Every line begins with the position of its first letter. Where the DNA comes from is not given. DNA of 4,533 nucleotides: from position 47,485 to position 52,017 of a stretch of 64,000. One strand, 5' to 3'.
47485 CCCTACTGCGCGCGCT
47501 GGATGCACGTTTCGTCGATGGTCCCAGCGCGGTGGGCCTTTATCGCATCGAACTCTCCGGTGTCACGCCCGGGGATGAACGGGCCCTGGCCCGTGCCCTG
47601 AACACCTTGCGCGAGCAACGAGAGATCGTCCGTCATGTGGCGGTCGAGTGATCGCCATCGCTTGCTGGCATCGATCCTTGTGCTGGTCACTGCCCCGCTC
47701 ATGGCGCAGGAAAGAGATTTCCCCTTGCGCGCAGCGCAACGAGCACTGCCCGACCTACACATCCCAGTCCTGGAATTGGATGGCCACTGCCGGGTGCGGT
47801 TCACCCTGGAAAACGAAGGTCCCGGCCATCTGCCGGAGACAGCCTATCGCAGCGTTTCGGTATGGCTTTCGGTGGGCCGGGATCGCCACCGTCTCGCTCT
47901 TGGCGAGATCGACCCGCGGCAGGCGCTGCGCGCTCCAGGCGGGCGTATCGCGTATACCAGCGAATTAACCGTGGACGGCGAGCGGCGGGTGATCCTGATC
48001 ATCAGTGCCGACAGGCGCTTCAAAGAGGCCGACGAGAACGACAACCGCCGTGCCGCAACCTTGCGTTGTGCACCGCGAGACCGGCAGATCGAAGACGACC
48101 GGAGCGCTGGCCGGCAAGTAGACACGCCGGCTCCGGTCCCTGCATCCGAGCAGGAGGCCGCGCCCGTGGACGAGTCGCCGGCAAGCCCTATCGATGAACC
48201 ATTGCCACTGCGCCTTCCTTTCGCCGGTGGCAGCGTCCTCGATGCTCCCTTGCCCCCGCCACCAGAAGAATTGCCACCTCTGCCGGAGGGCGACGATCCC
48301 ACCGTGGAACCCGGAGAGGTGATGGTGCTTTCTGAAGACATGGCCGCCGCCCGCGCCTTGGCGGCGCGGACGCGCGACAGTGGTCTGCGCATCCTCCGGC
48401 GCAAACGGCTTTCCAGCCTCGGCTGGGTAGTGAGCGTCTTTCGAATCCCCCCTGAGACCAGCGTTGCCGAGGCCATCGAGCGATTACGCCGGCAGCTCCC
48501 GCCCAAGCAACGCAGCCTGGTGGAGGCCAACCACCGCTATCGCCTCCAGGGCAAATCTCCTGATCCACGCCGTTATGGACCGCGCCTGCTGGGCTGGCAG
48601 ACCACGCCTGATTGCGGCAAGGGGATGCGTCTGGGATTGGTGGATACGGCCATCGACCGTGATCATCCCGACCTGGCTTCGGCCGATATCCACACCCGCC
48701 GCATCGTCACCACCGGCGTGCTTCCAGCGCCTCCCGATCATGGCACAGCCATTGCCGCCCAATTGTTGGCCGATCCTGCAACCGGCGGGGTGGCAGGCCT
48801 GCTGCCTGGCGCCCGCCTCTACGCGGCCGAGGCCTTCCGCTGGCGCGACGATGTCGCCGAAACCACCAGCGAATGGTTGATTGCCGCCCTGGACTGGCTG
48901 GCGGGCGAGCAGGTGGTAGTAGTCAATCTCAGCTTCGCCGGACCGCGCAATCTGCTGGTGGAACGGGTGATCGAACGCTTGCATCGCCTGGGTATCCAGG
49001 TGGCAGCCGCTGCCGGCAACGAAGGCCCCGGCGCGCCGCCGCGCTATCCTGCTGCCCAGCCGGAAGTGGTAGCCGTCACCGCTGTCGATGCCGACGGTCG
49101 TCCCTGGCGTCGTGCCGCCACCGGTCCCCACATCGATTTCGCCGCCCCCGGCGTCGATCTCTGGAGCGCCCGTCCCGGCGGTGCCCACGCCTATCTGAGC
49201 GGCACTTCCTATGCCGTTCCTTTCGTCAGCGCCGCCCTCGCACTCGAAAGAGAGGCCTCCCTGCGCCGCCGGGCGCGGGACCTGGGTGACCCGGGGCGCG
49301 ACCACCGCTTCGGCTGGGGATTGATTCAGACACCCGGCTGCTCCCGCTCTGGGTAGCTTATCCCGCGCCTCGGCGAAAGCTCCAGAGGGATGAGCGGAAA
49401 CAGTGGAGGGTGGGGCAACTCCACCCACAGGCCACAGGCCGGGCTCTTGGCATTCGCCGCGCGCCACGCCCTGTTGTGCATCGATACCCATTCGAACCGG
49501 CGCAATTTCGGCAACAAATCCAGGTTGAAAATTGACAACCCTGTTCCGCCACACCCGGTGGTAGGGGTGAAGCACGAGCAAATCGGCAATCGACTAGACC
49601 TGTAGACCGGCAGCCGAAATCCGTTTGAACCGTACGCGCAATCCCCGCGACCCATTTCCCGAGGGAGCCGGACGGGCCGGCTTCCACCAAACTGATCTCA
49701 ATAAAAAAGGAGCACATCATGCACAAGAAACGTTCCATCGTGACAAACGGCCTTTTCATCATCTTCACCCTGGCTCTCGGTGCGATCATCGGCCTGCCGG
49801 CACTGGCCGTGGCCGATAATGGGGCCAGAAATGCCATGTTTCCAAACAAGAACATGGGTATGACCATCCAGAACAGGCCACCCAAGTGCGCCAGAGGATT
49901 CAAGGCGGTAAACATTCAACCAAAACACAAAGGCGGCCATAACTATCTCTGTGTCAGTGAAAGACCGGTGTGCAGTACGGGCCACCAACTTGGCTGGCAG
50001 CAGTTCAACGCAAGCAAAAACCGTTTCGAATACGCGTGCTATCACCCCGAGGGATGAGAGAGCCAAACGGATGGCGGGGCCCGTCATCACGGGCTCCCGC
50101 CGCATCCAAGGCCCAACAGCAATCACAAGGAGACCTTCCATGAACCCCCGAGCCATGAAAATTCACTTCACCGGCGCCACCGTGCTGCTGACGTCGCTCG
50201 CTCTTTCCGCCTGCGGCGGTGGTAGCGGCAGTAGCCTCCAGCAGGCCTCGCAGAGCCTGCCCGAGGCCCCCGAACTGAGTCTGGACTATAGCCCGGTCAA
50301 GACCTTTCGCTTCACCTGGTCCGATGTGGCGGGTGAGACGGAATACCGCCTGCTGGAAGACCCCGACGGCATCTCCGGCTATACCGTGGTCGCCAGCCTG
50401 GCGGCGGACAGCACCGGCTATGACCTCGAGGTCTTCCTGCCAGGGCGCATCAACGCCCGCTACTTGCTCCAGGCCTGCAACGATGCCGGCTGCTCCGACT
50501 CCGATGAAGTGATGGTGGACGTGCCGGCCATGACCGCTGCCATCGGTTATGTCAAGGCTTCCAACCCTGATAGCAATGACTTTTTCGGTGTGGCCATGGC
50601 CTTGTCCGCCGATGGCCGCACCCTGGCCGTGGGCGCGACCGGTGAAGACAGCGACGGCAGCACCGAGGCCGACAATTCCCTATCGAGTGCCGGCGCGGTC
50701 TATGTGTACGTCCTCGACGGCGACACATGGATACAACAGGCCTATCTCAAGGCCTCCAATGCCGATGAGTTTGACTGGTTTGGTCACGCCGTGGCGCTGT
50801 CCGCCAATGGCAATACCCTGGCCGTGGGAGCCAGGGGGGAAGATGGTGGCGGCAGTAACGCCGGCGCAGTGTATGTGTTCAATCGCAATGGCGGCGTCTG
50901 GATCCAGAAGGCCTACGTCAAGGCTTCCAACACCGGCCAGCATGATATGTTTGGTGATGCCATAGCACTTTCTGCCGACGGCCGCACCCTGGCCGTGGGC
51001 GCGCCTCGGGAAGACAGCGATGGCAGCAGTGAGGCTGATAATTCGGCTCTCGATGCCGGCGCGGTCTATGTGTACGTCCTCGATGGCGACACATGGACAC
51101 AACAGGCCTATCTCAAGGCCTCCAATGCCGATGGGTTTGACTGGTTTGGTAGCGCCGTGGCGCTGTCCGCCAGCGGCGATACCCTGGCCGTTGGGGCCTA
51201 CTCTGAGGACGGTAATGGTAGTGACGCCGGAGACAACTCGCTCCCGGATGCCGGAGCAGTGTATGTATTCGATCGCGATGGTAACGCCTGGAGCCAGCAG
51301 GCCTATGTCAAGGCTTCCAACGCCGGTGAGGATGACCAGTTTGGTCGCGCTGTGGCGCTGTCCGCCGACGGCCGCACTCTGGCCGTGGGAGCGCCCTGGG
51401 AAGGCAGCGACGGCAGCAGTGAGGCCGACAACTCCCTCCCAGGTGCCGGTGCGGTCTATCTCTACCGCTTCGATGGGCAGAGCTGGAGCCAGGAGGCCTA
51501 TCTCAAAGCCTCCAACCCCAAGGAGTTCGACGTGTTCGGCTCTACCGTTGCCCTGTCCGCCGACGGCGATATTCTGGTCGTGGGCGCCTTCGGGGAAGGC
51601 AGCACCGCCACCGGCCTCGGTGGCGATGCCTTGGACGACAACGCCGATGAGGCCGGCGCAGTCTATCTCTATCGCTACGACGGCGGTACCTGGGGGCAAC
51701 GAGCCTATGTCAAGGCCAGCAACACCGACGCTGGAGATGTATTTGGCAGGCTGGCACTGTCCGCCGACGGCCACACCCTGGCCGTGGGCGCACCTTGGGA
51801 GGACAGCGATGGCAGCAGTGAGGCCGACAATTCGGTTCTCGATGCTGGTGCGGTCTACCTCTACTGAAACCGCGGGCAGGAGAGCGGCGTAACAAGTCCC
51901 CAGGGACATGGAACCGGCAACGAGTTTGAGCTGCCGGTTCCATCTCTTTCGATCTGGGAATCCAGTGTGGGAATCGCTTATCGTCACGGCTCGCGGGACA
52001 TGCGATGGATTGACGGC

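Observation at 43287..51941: Uncharacterised envelope module: OM barrel + secreted beta protein + ECF sigma + zinc anti-sigma + coupled S8 subtilase, then a Cys-rich protein and an FG-GAP lipoprotein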

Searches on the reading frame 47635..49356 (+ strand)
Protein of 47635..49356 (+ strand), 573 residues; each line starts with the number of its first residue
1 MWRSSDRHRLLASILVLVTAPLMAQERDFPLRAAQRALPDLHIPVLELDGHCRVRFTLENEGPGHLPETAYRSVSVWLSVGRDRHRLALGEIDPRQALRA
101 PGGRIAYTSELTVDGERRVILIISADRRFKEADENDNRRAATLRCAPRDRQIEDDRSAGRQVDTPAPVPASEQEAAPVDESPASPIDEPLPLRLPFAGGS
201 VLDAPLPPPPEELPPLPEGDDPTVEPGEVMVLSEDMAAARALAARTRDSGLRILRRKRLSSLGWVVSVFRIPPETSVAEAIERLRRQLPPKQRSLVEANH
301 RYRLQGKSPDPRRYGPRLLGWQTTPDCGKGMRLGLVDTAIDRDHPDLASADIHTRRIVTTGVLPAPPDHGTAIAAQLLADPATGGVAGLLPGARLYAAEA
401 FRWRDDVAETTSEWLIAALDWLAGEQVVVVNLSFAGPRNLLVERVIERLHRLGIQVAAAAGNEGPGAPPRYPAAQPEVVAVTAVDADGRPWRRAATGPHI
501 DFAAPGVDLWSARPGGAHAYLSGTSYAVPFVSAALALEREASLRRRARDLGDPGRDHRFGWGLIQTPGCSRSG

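Call 3: search_protein_families(library=pfam, proteins=[window:47635-49356:+], max_evalue=0.1)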
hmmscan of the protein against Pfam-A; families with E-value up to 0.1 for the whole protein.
window:47635-49356:+ (573 aa): 1 family
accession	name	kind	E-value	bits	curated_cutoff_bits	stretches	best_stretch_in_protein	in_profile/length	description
PF00082.27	Peptidase_S8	-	1e-24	87.8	21.8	1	328-562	1-288/288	Subtilase family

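Call 4: search_protein_families(library=ncbifam, proteins=[window:47635-49356:+], max_evalue=0.1)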
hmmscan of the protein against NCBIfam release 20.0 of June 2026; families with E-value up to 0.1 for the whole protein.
window:47635-49356:+ (573 aa): 6 families
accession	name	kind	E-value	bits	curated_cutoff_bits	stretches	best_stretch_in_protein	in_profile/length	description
TIGR03921.1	T7SS_mycosin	equivalog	2.8e-27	95.8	278.75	1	321-542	7-247/353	type VII secretion-associated serine protease mycosin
NF049966.1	QH_SP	equivalog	5.8e-15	55.2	165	1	332-537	1-192/219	subtilisin-like serine protease QhpE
TIGR03895.1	protease_PatA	subfamily_domain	6.1e-10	38.5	421.05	1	439-537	75-175/606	PatA/PatG family cyanobactin maturation protease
NF033595.1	denti_PrtP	equivalog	2.8e-07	29.5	300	1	428-535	340-453/606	dentilisin complex serine proteinase subunit PrtP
NF040809.1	germ_prot_CspBA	exception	0.012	13.3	1250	1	470-537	969-1043/1099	bifunctional germination protease/germinant receptor pseudoprotease CspBA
NF051851.1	AtpSerPepEprS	equivalog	0.02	12.9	1700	0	501-537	280-316/988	autotransporter serine peptidase EprS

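Call 62: search_solved_structures(query=A3, max_evalue=1e-10, show_alignments=1)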
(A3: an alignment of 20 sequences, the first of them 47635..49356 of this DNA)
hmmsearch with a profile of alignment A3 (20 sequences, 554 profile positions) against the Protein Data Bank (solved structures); distinct sequences matched with E-value up to 1e-10: 151 (the best 60 are shown).
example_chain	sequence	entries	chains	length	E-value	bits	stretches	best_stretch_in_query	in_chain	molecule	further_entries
1aqn_A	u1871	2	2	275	6.3e-49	170.7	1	291-546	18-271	SUBTILISIN 8324 | SUBTILISIN BPN'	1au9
1ak9_A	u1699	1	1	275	8.4e-49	170.3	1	291-546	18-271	SUBTILISIN 8321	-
1a2q_A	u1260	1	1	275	8.1e-48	167.1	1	291-546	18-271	SUBTILISIN BPN'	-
1s01_A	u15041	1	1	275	2.2e-47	165.7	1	295-546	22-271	Subtilisin BPN'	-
1sbi_A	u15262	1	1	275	4e-47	164.8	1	295-546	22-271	SUBTILISIN 8397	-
1sbh_A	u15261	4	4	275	7.9e-47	163.8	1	295-546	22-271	SUBTILISIN 8397+1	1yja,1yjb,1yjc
1bh6_A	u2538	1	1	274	1.1e-45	160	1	281-546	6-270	SUBTILISIN DY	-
1suc_A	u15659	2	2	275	2.2e-45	159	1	295-546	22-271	SUBTILISIN BPN' CRB-S3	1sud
7xr8_A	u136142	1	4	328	2.6e-45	158.8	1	296-532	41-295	Major intracellular serine protease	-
2sni_E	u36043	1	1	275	9.9e-45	156.9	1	295-546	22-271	SUBTILISIN NOVO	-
1lw6_E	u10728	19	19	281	1e-44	156.8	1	295-547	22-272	SUBTILISIN BPN' | Subtilisin BPN' precursor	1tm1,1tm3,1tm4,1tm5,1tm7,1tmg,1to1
1s02_A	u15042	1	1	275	1.3e-44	156.5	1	295-546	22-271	SUBTILISIN BPN'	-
1sbn_E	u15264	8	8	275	1.6e-44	156.2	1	295-546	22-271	SUBTILISIN NOVO BPN' | SUBTILISIN BPN'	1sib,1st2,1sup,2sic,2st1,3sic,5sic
1sub_A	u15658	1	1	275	2.1e-44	155.8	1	295-546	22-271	SUBTILISIN BPN' CRB-S3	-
7y6m_C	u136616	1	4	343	4.9e-44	154.6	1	294-518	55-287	Intracellular serine protease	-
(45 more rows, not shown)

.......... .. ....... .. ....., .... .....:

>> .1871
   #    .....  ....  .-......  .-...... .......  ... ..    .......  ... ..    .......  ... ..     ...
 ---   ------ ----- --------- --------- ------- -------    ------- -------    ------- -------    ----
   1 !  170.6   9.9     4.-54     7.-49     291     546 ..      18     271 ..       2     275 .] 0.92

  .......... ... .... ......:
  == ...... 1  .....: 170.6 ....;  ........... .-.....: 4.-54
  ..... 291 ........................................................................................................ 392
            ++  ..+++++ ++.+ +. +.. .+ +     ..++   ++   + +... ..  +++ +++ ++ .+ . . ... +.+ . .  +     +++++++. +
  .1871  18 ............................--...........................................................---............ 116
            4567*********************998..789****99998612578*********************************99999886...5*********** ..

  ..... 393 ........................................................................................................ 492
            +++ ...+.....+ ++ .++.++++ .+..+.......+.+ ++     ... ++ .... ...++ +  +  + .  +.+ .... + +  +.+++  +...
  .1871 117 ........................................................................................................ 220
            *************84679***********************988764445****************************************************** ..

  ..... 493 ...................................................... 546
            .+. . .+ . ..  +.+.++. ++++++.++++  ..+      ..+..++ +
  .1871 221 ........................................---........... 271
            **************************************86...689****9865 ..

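Call 79: search_protein_families(library=padloc, proteins=[window:47635-49356:+], max_evalue=0.001)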
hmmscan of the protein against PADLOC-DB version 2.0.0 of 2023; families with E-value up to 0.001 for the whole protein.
window:47635-49356:+ (573 aa): 1 family
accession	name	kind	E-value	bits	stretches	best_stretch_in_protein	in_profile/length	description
PDLC03014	subtilase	-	3e-16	57.9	1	312-537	169-354/391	-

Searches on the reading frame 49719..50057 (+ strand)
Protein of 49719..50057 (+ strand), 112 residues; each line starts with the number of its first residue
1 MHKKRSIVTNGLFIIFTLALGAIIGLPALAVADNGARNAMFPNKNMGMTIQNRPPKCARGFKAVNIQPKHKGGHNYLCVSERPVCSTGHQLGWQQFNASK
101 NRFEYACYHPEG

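Call 3: search_protein_families(library=pfam, proteins=[window:49719-50057:+], max_evalue=0.1)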
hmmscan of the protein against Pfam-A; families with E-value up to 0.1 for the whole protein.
window:49719-50057:+ (112 aa): 0 families

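Call 4: search_protein_families(library=ncbifam, proteins=[window:49719-50057:+], max_evalue=0.1)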
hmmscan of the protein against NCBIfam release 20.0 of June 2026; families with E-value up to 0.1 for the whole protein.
window:49719-50057:+ (112 aa): 0 families

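Call 79: search_protein_families(library=padloc, proteins=[window:49719-50057:+], max_evalue=0.001)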
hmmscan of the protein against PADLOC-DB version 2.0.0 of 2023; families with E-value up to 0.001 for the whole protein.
window:49719-50057:+ (112 aa): 0 families

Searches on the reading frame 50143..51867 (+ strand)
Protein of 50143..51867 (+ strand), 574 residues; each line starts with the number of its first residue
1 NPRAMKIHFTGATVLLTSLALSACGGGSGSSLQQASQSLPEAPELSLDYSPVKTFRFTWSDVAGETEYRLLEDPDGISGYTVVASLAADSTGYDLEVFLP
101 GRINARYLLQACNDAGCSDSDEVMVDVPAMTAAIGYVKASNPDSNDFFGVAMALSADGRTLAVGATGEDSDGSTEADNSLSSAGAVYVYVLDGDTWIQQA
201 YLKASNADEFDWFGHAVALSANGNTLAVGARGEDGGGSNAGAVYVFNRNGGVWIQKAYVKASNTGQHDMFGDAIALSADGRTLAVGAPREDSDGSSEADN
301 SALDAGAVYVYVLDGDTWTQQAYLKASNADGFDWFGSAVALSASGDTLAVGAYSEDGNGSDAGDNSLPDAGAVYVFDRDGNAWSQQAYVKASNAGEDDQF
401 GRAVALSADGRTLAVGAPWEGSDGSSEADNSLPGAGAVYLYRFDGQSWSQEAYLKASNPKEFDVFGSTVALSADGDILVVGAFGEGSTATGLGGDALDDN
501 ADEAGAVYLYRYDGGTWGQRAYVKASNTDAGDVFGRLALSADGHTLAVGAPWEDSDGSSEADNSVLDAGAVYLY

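Call 3: search_protein_families(library=pfam, proteins=[window:50143-51867:+], max_evalue=0.1)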
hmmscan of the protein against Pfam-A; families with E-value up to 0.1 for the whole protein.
window:50143-51867:+ (574 aa): 3 families
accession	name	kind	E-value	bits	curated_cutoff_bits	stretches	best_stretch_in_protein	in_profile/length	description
PF14312.12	FG-GAP_2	-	4.6e-58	193.6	23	7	196-246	1-49/49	FG-GAP repeat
PF01839.29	FG-GAP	-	4.7e-10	39.6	22.1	0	226-246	18-37/37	FG-GAP repeat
PF07676.18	PD40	-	0.017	15.5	20.9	0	273-284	13-24/38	WD40-like Beta Propeller Repeat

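Call 4: search_protein_families(library=ncbifam, proteins=[window:50143-51867:+], max_evalue=0.1)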
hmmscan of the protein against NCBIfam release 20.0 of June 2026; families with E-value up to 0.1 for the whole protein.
window:50143-51867:+ (574 aa): 1 family
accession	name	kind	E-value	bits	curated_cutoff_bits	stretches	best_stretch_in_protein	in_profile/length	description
NF047847.2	SS_mature_LptM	equivalog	0.07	13.2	27.7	0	5-25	1-21/31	LPS translocon maturation chaperone LptM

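Call 79: search_protein_families(library=padloc, proteins=[window:50143-51867:+], max_evalue=0.001)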
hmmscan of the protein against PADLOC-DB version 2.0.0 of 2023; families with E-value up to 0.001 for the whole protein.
window:50143-51867:+ (574 aa): 0 families
